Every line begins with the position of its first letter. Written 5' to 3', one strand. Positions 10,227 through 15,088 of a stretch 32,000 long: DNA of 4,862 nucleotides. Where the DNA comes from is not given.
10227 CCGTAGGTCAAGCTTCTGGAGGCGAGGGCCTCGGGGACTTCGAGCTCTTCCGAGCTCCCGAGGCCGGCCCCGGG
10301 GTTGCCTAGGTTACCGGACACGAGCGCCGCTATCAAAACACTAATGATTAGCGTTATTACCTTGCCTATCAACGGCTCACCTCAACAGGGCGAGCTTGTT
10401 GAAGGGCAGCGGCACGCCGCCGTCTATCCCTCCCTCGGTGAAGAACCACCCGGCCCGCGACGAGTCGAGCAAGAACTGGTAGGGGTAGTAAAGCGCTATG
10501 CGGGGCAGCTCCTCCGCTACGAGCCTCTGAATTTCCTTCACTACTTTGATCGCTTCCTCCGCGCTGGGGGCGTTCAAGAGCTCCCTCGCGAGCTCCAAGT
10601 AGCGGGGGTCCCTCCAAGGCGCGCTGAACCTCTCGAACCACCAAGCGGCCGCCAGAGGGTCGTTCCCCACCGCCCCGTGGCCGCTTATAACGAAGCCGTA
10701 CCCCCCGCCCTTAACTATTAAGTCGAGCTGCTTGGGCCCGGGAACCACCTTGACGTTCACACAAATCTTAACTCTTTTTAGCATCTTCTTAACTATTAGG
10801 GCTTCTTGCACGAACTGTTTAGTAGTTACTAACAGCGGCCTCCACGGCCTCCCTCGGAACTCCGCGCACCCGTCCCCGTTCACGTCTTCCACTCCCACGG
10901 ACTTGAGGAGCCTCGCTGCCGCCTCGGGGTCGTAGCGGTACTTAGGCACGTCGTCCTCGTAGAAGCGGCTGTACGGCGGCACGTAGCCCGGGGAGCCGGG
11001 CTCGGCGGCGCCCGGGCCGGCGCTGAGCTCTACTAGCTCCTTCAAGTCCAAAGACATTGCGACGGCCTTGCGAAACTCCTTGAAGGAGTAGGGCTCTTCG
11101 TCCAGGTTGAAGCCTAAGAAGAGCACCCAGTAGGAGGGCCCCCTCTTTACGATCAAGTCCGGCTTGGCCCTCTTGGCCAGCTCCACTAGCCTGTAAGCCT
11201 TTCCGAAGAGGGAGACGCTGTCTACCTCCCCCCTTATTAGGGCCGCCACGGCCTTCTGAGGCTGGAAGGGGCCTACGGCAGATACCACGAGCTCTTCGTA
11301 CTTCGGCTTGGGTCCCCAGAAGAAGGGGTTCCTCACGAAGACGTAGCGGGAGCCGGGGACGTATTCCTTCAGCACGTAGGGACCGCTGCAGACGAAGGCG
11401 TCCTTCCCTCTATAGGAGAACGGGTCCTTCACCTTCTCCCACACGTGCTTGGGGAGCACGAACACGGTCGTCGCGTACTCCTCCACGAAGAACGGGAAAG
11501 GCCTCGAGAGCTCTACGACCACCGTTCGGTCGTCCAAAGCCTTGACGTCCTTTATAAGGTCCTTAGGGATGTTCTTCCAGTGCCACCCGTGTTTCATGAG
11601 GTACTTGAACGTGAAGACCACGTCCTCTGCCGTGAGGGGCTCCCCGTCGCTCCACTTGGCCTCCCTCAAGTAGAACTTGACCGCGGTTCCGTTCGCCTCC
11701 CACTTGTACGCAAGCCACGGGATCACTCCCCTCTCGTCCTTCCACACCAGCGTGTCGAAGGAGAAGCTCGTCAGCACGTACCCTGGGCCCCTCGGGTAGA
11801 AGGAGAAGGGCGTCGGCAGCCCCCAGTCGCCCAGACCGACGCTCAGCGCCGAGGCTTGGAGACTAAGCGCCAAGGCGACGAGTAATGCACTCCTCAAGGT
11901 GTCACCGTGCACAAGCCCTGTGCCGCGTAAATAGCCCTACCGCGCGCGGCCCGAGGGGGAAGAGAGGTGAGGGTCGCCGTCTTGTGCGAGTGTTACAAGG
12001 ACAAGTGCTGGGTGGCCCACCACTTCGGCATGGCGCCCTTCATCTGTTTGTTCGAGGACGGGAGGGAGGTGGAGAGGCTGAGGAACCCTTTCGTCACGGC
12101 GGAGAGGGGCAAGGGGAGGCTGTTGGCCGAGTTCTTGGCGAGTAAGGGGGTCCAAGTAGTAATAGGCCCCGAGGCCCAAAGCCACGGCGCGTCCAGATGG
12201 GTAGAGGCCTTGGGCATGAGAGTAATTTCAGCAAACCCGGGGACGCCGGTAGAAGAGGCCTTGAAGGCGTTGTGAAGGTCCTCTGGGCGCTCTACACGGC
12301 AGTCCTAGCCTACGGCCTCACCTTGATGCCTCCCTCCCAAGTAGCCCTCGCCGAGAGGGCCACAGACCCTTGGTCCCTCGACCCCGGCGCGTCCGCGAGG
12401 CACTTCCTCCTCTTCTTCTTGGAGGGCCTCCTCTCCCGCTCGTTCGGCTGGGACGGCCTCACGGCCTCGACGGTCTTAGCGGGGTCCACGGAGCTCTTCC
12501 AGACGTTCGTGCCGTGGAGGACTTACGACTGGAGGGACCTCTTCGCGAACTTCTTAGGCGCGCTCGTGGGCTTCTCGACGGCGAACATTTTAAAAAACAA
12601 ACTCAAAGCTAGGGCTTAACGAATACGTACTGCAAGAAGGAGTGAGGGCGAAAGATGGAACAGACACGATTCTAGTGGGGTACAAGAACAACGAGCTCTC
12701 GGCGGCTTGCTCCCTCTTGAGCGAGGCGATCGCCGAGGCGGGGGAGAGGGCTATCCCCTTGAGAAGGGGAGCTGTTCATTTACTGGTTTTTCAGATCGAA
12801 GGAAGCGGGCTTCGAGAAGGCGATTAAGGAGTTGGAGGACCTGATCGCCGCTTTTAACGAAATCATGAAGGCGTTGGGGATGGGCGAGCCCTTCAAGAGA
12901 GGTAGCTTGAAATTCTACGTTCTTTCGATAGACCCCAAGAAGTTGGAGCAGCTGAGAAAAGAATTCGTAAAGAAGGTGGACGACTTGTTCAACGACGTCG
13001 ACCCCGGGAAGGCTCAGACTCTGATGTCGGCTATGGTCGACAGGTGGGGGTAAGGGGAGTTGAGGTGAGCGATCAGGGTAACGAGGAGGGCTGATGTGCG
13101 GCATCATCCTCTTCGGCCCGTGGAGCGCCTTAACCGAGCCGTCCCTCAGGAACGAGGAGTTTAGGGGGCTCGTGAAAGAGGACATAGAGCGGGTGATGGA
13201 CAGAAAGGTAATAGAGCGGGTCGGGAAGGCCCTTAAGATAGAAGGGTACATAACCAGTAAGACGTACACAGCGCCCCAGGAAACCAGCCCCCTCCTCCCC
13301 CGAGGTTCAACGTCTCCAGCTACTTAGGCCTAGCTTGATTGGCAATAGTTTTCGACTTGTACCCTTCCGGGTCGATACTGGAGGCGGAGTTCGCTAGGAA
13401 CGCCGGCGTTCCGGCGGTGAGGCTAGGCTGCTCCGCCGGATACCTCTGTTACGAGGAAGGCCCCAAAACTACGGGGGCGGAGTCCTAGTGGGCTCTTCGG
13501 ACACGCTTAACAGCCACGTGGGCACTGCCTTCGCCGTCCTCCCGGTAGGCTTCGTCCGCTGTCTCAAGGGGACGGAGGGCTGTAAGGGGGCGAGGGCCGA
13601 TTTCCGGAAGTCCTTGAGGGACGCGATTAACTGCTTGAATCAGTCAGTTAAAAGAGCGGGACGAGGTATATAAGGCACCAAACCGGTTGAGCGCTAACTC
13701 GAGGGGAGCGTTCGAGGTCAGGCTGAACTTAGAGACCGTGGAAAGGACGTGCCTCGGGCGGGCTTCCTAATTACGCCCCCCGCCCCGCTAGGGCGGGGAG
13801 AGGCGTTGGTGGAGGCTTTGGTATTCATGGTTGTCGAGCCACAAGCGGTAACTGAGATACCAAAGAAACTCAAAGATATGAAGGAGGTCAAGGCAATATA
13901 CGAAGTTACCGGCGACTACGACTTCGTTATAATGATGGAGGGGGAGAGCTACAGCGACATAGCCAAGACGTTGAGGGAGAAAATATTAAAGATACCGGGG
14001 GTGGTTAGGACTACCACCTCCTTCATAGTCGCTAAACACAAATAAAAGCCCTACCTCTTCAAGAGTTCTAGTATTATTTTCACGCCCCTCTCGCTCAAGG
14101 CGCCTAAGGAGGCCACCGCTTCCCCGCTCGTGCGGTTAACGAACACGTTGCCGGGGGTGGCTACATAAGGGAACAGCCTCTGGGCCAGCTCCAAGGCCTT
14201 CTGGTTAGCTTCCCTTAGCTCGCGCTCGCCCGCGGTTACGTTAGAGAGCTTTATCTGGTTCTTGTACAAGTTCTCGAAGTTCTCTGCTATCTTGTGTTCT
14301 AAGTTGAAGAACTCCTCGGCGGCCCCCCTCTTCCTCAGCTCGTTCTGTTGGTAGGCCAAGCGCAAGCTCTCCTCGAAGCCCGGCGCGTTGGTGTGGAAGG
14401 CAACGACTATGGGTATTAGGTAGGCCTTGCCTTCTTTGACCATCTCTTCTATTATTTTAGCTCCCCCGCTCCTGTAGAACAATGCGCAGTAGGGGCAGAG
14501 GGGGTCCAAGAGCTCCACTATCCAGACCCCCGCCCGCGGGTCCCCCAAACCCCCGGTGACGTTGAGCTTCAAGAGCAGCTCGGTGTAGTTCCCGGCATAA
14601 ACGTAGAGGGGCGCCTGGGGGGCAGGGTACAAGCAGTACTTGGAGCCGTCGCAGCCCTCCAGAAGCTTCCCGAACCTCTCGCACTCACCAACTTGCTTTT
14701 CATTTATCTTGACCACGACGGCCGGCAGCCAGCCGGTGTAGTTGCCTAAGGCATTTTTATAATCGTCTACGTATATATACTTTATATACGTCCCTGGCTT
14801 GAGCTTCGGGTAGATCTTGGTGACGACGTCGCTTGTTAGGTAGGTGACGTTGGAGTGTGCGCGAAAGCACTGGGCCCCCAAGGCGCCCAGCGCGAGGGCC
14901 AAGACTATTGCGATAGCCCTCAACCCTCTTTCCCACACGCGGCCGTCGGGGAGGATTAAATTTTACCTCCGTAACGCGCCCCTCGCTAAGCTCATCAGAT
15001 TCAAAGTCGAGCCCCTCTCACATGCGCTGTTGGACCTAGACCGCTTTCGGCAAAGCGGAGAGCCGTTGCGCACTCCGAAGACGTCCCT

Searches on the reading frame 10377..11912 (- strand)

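Call 28: search_protein_families(library=pfam, proteins=[window:10377-11912:-], max_evalue=0.001)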
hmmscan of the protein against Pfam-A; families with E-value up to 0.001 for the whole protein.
window:10377-11912:- (511 aa): 1 family
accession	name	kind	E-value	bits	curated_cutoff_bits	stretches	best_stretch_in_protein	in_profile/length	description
PF00496.27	SBP_bac_5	-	4.7e-70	237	32.4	1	63-426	2-360/368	Bacterial extracellular solute-binding proteins, family 5 Middle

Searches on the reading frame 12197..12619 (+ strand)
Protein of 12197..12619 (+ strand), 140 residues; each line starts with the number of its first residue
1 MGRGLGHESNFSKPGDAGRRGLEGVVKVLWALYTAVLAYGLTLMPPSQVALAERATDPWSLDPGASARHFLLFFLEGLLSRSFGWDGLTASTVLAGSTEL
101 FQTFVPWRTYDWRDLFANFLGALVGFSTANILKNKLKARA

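Call 29: search_protein_families(library=pfam, proteins=[window:12197-12619:+], max_evalue=0.001)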
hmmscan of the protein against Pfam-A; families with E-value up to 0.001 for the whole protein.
window:12197-12619:+ (140 aa): 1 family
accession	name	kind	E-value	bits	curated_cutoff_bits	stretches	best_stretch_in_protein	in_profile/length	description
PF04892.17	VanZ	-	1.3e-08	35.9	30.1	1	69-132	58-125/126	VanZ like family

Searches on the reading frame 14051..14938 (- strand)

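Call 29: search_protein_families(library=pfam, proteins=[window:14051-14938:-], max_evalue=0.001)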
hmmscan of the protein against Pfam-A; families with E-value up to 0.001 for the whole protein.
window:14051-14938:- (295 aa): 1 family
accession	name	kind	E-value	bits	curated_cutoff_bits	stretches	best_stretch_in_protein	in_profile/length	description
PF13462.12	Thioredoxin_4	-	5.3e-08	33.7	23.2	1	131-231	8-98/165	Thioredoxin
